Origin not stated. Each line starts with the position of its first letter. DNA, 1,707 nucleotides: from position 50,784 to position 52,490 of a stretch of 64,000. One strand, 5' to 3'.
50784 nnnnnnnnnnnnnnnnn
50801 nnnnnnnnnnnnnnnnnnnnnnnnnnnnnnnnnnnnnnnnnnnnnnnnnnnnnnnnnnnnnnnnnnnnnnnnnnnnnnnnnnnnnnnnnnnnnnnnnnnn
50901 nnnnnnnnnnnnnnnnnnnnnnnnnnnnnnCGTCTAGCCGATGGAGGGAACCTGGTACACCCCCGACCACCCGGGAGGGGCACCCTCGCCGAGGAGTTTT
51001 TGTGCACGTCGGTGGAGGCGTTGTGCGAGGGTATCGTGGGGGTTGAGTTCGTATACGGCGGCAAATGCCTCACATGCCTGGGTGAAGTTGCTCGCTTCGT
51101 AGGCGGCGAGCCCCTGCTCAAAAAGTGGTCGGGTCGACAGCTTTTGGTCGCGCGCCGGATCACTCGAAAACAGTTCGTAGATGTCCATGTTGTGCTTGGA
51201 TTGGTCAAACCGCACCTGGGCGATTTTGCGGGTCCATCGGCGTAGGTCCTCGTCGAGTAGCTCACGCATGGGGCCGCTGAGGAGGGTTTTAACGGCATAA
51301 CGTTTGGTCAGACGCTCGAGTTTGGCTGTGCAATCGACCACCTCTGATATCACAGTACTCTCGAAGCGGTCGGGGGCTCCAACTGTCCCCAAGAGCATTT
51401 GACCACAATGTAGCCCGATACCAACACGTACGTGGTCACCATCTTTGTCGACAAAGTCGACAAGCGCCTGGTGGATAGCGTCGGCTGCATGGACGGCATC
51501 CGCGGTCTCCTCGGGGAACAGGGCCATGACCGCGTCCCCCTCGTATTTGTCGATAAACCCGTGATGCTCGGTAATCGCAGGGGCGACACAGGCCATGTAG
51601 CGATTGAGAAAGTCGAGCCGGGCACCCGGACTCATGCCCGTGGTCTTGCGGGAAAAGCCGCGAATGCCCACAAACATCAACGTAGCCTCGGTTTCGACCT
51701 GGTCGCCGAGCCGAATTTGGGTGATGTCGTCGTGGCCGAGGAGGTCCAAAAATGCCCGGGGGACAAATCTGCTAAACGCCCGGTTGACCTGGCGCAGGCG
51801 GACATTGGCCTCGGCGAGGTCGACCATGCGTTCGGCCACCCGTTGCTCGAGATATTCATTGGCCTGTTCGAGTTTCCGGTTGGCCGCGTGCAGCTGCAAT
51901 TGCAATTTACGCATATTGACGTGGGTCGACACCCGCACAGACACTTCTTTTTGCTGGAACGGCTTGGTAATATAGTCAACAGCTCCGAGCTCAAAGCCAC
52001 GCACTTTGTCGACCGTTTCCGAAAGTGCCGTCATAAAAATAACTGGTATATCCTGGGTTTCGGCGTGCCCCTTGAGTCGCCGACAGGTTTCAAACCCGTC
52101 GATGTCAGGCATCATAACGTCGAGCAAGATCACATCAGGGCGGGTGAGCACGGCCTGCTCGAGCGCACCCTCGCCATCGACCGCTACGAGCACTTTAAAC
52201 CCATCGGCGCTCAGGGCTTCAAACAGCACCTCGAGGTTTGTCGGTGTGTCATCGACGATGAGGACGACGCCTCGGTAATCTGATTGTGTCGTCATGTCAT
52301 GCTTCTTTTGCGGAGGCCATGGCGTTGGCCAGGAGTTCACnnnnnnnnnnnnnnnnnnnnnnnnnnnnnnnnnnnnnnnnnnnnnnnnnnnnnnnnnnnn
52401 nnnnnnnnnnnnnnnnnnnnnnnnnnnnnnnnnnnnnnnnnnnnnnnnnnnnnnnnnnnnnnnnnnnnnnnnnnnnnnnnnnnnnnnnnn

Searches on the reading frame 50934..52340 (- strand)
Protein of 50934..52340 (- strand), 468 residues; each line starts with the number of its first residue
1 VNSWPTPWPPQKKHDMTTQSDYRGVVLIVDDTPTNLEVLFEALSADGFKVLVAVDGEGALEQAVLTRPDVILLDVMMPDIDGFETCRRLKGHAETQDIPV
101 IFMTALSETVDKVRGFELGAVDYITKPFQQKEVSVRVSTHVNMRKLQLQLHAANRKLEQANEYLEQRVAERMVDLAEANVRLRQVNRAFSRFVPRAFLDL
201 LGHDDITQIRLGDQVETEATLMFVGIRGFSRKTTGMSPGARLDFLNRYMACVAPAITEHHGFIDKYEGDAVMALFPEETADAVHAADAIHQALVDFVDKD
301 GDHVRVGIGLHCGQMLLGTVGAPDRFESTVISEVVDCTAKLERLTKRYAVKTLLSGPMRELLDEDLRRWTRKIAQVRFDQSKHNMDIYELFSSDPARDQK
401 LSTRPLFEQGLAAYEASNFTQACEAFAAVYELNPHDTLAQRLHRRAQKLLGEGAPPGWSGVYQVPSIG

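Call 41: search_protein_families(library=pfam, proteins=[window:50934-52340:-], max_evalue=0.00001)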
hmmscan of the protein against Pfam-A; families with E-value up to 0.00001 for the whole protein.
window:50934-52340:- (468 aa): 2 families
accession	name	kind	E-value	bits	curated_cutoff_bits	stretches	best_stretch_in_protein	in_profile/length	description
PF00072.30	Response_reg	-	1.2e-28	100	30.2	1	26-135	1-108/111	Response regulator receiver domain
PF00211.25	Guanylate_cyc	-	2.4e-07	31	21.9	1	217-388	7-179/183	Adenylate and Guanylate cyclase catalytic domain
